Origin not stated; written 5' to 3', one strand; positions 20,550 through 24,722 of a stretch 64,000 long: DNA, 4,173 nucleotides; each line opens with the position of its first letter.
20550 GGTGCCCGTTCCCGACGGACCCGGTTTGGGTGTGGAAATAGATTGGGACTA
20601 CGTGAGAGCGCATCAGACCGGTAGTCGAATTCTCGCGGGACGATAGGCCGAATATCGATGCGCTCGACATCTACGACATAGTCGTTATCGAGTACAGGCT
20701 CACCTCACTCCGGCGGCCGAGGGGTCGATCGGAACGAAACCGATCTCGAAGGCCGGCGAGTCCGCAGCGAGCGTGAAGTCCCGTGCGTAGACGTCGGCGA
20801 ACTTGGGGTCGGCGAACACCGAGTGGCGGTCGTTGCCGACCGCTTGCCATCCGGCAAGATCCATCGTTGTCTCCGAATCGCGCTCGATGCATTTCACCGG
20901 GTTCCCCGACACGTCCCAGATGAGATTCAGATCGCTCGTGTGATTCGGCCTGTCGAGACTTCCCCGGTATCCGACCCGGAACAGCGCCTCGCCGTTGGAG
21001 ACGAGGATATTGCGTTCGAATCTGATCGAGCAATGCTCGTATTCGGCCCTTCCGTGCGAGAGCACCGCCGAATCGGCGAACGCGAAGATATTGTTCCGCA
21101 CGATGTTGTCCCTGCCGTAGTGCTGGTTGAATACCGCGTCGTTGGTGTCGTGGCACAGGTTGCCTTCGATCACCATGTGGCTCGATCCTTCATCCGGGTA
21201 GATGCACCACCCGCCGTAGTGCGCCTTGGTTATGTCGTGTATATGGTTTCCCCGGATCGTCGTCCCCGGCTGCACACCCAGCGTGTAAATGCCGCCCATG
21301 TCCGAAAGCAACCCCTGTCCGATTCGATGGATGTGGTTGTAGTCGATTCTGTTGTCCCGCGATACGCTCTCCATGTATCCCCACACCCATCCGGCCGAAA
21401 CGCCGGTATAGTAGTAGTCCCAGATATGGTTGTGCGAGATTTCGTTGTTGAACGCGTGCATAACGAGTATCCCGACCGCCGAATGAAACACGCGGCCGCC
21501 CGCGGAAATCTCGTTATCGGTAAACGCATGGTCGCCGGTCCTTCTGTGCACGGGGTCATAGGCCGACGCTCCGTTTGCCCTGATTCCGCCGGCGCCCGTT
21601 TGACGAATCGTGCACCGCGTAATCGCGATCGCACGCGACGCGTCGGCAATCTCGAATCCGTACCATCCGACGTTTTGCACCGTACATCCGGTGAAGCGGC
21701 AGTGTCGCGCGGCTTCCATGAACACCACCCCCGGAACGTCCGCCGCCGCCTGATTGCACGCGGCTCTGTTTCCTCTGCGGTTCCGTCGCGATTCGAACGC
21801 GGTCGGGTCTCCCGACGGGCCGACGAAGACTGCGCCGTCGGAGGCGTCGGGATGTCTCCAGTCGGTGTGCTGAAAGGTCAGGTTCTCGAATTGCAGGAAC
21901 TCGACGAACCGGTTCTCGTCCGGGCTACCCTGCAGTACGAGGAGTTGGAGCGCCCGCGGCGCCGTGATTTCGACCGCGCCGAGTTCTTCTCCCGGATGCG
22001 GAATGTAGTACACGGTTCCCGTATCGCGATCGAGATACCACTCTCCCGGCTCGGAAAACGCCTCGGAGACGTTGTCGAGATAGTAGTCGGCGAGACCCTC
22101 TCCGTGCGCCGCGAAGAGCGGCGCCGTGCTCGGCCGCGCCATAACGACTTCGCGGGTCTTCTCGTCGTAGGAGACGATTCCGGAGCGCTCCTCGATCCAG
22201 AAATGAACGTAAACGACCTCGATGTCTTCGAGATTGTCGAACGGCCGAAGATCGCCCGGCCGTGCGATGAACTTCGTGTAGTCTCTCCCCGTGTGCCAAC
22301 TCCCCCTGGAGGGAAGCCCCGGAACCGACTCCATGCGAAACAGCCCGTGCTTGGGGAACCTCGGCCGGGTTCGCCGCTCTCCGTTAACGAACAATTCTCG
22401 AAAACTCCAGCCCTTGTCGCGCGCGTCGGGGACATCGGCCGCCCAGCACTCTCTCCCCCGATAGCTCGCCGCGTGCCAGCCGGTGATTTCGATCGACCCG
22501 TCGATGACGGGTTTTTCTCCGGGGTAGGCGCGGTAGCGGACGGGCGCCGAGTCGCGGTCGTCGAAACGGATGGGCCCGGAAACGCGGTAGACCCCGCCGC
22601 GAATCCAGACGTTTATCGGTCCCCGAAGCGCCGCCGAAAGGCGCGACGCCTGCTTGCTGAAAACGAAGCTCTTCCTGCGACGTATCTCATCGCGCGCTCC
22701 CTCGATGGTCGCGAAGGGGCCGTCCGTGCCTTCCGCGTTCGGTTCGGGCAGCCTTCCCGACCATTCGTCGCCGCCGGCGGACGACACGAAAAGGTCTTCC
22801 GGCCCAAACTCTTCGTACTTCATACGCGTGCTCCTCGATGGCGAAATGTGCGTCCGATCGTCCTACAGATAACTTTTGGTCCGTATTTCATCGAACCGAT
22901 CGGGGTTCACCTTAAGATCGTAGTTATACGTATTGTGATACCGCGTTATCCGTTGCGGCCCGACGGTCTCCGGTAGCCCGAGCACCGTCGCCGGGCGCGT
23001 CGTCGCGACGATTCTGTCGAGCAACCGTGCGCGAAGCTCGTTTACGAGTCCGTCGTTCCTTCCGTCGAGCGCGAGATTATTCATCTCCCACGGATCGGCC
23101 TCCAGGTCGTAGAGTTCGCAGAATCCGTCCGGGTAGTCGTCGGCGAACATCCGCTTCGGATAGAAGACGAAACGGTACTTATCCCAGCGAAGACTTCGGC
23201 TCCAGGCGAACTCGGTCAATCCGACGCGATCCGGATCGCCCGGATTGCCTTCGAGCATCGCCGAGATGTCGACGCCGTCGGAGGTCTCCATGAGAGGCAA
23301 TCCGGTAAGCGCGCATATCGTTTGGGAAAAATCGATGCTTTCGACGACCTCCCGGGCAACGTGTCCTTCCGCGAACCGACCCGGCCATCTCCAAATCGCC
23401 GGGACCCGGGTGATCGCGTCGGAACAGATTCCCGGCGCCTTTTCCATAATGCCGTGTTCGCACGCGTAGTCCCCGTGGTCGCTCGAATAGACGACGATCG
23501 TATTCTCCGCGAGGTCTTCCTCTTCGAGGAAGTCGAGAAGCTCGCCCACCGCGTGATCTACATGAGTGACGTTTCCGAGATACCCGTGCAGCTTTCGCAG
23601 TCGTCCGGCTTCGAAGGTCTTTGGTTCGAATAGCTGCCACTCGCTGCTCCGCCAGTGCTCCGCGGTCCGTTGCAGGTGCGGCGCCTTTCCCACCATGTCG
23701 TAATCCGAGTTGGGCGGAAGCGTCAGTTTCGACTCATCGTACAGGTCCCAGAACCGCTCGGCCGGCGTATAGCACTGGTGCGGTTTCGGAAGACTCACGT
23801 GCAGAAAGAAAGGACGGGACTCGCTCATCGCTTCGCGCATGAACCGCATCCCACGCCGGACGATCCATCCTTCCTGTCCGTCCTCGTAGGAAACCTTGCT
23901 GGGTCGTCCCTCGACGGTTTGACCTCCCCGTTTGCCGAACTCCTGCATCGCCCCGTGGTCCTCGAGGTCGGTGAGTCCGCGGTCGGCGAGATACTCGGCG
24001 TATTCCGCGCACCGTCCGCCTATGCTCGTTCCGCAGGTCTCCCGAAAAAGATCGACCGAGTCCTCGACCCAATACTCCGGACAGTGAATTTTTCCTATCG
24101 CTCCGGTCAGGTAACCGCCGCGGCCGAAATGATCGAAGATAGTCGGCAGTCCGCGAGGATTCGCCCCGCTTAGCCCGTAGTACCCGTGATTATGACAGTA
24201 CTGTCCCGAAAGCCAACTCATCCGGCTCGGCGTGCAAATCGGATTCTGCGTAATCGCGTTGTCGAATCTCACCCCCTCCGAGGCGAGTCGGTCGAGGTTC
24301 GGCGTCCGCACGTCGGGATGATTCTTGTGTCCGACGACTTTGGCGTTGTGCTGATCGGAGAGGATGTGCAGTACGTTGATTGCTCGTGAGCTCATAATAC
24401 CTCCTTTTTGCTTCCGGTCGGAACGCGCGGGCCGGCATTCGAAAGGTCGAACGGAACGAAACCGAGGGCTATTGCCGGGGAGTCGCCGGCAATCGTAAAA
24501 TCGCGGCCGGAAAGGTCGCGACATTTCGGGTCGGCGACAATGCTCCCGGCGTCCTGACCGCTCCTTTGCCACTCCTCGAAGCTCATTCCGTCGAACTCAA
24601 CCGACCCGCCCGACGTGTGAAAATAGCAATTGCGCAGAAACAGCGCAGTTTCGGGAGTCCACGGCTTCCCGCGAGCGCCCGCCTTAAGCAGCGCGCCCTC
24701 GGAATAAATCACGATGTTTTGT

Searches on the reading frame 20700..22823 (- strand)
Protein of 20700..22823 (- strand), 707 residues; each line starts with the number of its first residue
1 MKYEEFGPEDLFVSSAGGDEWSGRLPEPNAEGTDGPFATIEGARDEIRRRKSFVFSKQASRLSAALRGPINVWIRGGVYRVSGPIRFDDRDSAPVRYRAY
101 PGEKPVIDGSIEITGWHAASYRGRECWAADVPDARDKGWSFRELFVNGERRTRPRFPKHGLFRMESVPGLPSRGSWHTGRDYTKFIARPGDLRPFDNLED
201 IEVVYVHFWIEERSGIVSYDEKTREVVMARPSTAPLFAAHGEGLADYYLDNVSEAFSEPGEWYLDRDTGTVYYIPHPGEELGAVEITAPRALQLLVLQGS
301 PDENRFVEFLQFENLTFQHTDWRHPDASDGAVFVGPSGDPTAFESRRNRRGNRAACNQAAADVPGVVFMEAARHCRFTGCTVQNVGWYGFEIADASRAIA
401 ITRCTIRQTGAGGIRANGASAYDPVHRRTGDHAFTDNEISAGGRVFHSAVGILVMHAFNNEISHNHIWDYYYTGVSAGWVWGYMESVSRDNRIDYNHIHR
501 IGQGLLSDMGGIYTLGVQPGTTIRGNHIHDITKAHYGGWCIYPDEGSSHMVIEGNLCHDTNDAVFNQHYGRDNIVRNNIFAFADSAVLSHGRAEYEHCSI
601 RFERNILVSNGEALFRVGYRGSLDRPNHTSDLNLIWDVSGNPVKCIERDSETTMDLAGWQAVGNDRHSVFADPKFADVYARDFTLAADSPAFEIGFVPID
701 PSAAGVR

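Call 11: search_protein_families(library=pfam, proteins=[window:20700-22823:-], max_evalue=0.001)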
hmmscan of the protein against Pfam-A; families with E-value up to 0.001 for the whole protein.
window:20700-22823:- (707 aa): 3 families
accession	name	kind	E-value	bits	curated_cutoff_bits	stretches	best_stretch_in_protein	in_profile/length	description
PF13229.12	Beta_helix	-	1.2e-19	70.9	25.9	2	367-505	3-118/158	Right handed beta helix region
PF21231.2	GH141_M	-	3.4e-10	40.4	27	1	224-275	105-155/156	GH141 insertion domain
PF05048.19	NosD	-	6.6e-07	29.4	23.6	1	360-502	34-152/212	Periplasmic copper-binding protein (NosD)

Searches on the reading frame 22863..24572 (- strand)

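Call 63: search_protein_families(library=pfam, proteins=[window:22863-24572:-], max_evalue=0.00001)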
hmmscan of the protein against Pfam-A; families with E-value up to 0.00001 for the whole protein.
window:22863-24572:- (569 aa): 3 families
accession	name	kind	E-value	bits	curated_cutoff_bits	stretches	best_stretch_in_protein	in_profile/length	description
PF00884.28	Sulfatase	-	4.5e-42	144.8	25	1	66-424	2-300/301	Sulfatase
PF16347.10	SGSH_C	-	2.3e-11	44.5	29.3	1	372-519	2-150/154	N-sulphoglucosamine sulphohydrolase, C-terminal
PF01663.27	Phosphodiest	-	1.8e-10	41.4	23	0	69-133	3-64/342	Type I phosphodiesterase / nucleotide pyrophosphatase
